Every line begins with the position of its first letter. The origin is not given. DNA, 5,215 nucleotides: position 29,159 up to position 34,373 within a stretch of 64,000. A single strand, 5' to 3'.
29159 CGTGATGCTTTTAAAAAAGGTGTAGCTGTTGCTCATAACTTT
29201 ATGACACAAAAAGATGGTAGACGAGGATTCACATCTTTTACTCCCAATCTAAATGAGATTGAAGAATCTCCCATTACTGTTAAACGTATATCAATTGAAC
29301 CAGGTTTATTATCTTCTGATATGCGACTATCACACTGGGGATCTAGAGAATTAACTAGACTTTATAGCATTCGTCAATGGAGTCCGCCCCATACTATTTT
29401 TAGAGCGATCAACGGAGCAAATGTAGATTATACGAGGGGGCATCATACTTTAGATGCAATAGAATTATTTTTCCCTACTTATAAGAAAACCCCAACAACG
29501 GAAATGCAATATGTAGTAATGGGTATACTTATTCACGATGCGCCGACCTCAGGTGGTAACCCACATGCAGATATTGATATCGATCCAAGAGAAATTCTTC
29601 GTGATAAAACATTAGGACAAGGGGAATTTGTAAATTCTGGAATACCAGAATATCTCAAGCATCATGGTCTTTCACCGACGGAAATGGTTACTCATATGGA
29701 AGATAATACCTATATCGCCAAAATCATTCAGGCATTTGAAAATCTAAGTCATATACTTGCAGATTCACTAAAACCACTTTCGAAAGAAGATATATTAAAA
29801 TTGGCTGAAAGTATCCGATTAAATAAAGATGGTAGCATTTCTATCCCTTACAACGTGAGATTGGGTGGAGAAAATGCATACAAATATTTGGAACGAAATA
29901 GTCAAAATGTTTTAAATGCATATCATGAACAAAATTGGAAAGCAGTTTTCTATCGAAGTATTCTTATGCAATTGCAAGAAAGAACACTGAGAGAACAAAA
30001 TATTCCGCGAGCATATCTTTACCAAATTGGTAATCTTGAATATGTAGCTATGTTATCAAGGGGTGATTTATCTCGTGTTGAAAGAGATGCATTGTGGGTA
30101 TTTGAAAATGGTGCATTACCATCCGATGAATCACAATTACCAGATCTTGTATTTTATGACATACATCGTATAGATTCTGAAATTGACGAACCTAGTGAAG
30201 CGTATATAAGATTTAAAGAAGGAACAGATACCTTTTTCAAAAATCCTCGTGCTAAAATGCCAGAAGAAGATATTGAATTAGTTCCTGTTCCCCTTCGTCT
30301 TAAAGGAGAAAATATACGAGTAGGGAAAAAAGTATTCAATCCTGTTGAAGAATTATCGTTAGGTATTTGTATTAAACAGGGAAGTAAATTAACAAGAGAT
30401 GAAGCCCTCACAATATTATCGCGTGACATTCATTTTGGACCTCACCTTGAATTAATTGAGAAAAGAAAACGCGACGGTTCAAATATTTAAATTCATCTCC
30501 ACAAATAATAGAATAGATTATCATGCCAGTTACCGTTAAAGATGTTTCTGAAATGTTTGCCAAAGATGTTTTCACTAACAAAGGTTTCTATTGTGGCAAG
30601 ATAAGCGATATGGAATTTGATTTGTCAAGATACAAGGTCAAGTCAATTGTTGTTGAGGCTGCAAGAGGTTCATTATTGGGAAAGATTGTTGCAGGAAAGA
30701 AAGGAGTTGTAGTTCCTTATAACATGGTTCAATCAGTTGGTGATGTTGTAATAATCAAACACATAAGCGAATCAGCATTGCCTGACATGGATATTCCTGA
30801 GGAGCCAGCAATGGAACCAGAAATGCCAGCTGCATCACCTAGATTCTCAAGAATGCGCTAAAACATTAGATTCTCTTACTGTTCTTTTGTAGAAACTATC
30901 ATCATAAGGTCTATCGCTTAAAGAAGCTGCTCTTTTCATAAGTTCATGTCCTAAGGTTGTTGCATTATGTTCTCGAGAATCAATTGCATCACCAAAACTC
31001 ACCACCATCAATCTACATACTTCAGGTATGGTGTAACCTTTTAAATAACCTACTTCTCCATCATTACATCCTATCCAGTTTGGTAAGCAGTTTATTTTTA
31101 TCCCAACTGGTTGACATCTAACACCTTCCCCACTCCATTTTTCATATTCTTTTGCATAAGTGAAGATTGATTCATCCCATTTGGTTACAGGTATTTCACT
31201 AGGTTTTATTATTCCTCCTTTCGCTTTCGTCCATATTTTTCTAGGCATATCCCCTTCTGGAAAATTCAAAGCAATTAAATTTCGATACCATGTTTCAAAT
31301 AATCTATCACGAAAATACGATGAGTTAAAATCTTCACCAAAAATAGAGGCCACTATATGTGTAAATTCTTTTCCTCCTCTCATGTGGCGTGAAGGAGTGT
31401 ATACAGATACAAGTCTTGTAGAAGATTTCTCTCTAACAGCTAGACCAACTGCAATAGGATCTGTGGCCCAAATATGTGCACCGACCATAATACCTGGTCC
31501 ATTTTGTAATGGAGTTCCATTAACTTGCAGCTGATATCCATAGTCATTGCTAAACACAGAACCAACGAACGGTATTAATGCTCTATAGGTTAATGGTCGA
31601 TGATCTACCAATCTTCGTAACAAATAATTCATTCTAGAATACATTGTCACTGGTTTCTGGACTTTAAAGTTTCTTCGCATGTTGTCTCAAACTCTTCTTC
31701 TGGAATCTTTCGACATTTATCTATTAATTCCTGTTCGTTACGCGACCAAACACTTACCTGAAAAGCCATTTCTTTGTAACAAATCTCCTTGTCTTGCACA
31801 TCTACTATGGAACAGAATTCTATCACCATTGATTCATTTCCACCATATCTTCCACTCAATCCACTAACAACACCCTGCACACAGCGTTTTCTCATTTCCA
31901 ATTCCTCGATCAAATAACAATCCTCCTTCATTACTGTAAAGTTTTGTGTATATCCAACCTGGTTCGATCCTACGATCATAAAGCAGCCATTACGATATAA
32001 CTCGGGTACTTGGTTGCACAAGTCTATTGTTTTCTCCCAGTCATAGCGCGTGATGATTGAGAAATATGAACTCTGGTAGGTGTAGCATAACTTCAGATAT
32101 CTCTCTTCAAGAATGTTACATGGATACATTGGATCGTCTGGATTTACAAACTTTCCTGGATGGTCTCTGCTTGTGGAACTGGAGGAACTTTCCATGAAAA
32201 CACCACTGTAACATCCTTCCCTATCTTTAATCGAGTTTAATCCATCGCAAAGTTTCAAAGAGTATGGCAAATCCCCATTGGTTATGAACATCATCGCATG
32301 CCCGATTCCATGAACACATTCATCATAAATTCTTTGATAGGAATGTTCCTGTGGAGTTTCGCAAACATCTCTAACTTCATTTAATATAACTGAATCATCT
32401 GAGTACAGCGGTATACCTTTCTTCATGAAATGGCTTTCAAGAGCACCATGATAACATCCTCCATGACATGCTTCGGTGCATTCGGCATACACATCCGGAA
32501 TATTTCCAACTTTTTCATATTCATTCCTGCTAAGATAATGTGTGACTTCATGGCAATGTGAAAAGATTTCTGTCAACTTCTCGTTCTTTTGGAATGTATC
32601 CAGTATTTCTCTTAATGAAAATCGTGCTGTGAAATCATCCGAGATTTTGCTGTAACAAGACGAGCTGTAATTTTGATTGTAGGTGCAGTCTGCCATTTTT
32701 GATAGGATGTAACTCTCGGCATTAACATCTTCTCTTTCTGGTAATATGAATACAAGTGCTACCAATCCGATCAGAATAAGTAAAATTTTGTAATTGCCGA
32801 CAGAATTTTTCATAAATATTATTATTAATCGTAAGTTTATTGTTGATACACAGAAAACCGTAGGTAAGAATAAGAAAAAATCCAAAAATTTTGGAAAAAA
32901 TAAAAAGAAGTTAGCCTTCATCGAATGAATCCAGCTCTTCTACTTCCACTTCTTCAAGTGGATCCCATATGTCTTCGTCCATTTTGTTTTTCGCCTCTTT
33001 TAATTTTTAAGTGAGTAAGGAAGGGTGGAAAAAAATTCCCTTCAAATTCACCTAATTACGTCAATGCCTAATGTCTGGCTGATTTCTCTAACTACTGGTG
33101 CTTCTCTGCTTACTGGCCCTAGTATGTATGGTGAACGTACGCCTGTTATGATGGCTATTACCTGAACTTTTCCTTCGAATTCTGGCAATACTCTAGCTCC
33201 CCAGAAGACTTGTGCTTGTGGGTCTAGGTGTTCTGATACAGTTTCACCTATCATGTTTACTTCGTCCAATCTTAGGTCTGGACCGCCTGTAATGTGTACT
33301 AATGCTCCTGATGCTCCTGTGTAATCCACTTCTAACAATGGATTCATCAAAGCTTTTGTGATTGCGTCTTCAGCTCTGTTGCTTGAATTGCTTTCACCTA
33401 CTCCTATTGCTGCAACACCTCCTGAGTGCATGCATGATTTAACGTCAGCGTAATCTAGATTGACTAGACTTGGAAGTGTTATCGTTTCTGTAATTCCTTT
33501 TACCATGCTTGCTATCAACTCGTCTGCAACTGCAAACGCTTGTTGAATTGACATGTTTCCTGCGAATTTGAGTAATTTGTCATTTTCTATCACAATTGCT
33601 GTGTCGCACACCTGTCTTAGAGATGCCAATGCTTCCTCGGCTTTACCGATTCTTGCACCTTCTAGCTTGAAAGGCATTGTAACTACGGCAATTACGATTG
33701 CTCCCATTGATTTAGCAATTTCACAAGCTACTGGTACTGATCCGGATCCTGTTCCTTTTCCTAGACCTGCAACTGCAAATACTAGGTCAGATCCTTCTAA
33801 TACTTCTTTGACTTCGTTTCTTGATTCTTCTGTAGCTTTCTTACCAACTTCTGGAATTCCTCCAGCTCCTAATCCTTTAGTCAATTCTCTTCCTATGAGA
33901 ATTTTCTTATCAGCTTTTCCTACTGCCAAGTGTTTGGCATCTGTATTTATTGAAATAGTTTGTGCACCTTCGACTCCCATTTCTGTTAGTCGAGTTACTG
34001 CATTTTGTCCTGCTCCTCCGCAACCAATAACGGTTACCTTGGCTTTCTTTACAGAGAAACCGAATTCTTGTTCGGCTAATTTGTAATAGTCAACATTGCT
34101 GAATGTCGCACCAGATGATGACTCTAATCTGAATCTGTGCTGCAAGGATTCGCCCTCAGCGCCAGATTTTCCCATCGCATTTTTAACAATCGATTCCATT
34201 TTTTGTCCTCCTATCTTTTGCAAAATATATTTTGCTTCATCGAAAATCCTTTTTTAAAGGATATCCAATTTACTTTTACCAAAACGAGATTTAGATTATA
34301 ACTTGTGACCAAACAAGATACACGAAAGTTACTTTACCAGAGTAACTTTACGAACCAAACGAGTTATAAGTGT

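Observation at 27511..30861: TrmB regulator - [PfkB-like kinase fused to a dGTPase/SAMHD1-like HD domain plus unknown C-terminal region] - PRC-barrel: an unrecognised three-gene module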

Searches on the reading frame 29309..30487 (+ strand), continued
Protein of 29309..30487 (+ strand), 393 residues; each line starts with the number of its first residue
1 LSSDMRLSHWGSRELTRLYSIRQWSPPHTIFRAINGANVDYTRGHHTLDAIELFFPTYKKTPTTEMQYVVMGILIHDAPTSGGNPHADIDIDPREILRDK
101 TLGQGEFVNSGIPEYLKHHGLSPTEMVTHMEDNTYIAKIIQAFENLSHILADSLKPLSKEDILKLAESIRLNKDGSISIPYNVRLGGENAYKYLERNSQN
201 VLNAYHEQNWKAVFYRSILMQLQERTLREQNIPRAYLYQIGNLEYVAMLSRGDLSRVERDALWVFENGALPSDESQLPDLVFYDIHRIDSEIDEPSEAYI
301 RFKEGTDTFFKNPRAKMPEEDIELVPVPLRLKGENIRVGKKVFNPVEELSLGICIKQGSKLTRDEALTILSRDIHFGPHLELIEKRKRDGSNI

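Call 52: fold_search(model_id=the predicted structure, library=viral)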
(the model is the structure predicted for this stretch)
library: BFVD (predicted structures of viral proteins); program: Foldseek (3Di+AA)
matches with E <= 10: 126; with E <= 0.001: 2
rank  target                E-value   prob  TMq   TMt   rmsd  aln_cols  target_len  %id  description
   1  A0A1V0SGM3            2.2e-04  1.00  0.46  0.36   8.9       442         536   13  HD phosphohydrolase [Hokovirus HKV1]
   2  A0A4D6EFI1            9.3e-04  1.00  0.41  0.31  17.4       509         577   11  Phosphohydrolase incomplete domain containing protein [Pandoravirus celtis]
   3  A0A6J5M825            7.5e-02  0.87  0.43  0.35  10.3       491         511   11  HDc domain containing protein [uncultured Caudovirales phage]
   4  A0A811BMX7            1.3e-01  0.77  0.31  0.37   8.4       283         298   12  Phosphohydrolase [Pandoravirus japonicus]
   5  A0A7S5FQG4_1          5.1e-01  0.06  0.11  0.07  19.3       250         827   11  Tail tape-measure protein [Bacteriophage DSS3_VP1]
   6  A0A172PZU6            5.3e-01  0.05  0.10  0.06  19.2       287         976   10  Tail length tape-measure protein [Pseudomonas phage NP1]
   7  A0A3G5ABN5            5.3e-01  0.02  0.10  0.06  25.6       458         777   10  Uncharacterized protein [Hyperionvirus sp.]
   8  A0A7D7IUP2            6.8e-01  0.04  0.09  0.10  18.0       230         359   11  (no name in the UniProt tables at hand)
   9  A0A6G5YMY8            9.5e-01  0.02  0.11  0.05  24.5       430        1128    9  (no name in the UniProt tables at hand)
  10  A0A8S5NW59            1.0e+00  0.09  0.10  0.20  13.4       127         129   12  Uncharacterized protein [Siphoviridae sp. ctiPM17]
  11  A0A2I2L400            1.1e+00  0.09  0.14  0.19  20.9       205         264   11  F-box domain-containing protein [Orpheovirus IHUMI-LCC2]
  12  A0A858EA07            1.1e+00  0.08  0.10  0.21  22.8       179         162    9  Uncharacterized protein [Listeria phage vB_Liva_VAfA18]
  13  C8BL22                1.1e+00  0.03  0.10  0.10  23.5       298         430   11  Envelope protein UL78 [Human cytomegalovirus]
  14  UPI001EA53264         1.2e+00  0.03  0.08  0.05  20.1       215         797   12  (no name look-up for this kind of identifier)
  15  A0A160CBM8            1.3e+00  0.33  0.18  0.40   6.1       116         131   13  GAM-1 protein [Fowl adenovirus 8b]
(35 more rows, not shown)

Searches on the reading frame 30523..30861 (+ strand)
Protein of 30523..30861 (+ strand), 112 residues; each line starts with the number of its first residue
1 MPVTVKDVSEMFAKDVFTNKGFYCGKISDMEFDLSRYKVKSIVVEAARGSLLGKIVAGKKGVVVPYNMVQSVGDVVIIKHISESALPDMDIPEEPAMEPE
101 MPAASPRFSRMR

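Call 3: search_protein_families(library=pfam, proteins=[window:30523-30861:+], max_evalue=1)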
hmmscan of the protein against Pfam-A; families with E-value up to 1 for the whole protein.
window:30523-30861:+ (112 aa): 2 families
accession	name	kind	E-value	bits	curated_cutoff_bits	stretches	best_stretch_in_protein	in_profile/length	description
PF05239.21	PRC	-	7.2e-09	36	21.2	1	7-82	5-75/78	PRC-barrel domain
PF09088.17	MIF4G_like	-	0.03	14.5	27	1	6-57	34-85/191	MIF4G like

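Call 4: search_protein_families(library=ncbifam, proteins=[window:30523-30861:+], max_evalue=1)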
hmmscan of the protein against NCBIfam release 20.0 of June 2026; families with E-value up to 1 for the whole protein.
window:30523-30861:+ (112 aa): 2 families
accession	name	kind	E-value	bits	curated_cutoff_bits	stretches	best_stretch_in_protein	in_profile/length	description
TIGR02888.1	spore_YlmC_YmxH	subfamily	0.00035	20.7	44.2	1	9-78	3-73/76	YlmC/YmxH family sporulation protein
TIGR01090.1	apt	equivalog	0.065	13.3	185.85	1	15-62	23-70/169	adenine phosphoribosyltransferase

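Call 43: search_protein_families(library=padloc, proteins=[window:30523-30858:+], max_evalue=1)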
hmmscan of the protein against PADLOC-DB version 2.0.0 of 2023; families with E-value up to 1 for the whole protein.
window:30523-30858:+ (112 aa): 0 families

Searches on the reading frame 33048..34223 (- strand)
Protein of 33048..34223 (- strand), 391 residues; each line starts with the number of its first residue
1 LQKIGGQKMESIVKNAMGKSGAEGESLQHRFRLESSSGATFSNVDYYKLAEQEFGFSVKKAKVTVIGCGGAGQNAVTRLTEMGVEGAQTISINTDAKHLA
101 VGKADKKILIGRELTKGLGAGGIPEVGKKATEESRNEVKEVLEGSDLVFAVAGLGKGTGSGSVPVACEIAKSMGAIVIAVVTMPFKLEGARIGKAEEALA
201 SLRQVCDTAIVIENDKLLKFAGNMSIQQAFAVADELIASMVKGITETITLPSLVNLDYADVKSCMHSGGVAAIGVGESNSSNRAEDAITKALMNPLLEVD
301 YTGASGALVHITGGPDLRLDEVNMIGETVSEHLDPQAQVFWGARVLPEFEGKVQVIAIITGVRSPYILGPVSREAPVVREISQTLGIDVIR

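Call 3: search_protein_families(library=pfam, proteins=[window:33048-34223:-], max_evalue=1)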
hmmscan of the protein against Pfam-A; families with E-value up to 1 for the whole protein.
window:33048-34223:- (391 aa): 7 families
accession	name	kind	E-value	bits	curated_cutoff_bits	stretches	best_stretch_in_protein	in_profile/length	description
PF00091.31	Tubulin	-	2.3e-39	136.1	33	1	62-221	1-189/190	Tubulin/FtsZ family, GTPase domain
PF12327.13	FtsZ_C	-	7.4e-32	110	27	1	269-362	1-94/95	FtsZ family, C-terminal domain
PF00899.27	ThiF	-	0.0048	16.5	28.1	1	58-85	18-45/238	ThiF family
PF01488.26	Shikimate_DH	-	0.012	16.1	24.3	1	48-85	1-37/138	Shikimate / quinate 5-dehydrogenase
PF01262.27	AlaDh_PNT_C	-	0.016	15.1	23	1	58-148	26-96/214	Alanine dehydrogenase/PNT, C-terminal domain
PF02826.25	2-Hacid_dh_C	-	0.068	13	25.1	1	51-85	27-61/178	D-isomer specific 2-hydroxyacid dehydrogenase, NAD binding domain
PF00107.32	ADH_zinc_N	-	0.23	11.8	31.8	1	166-201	6-41/129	Zinc-binding dehydrogenase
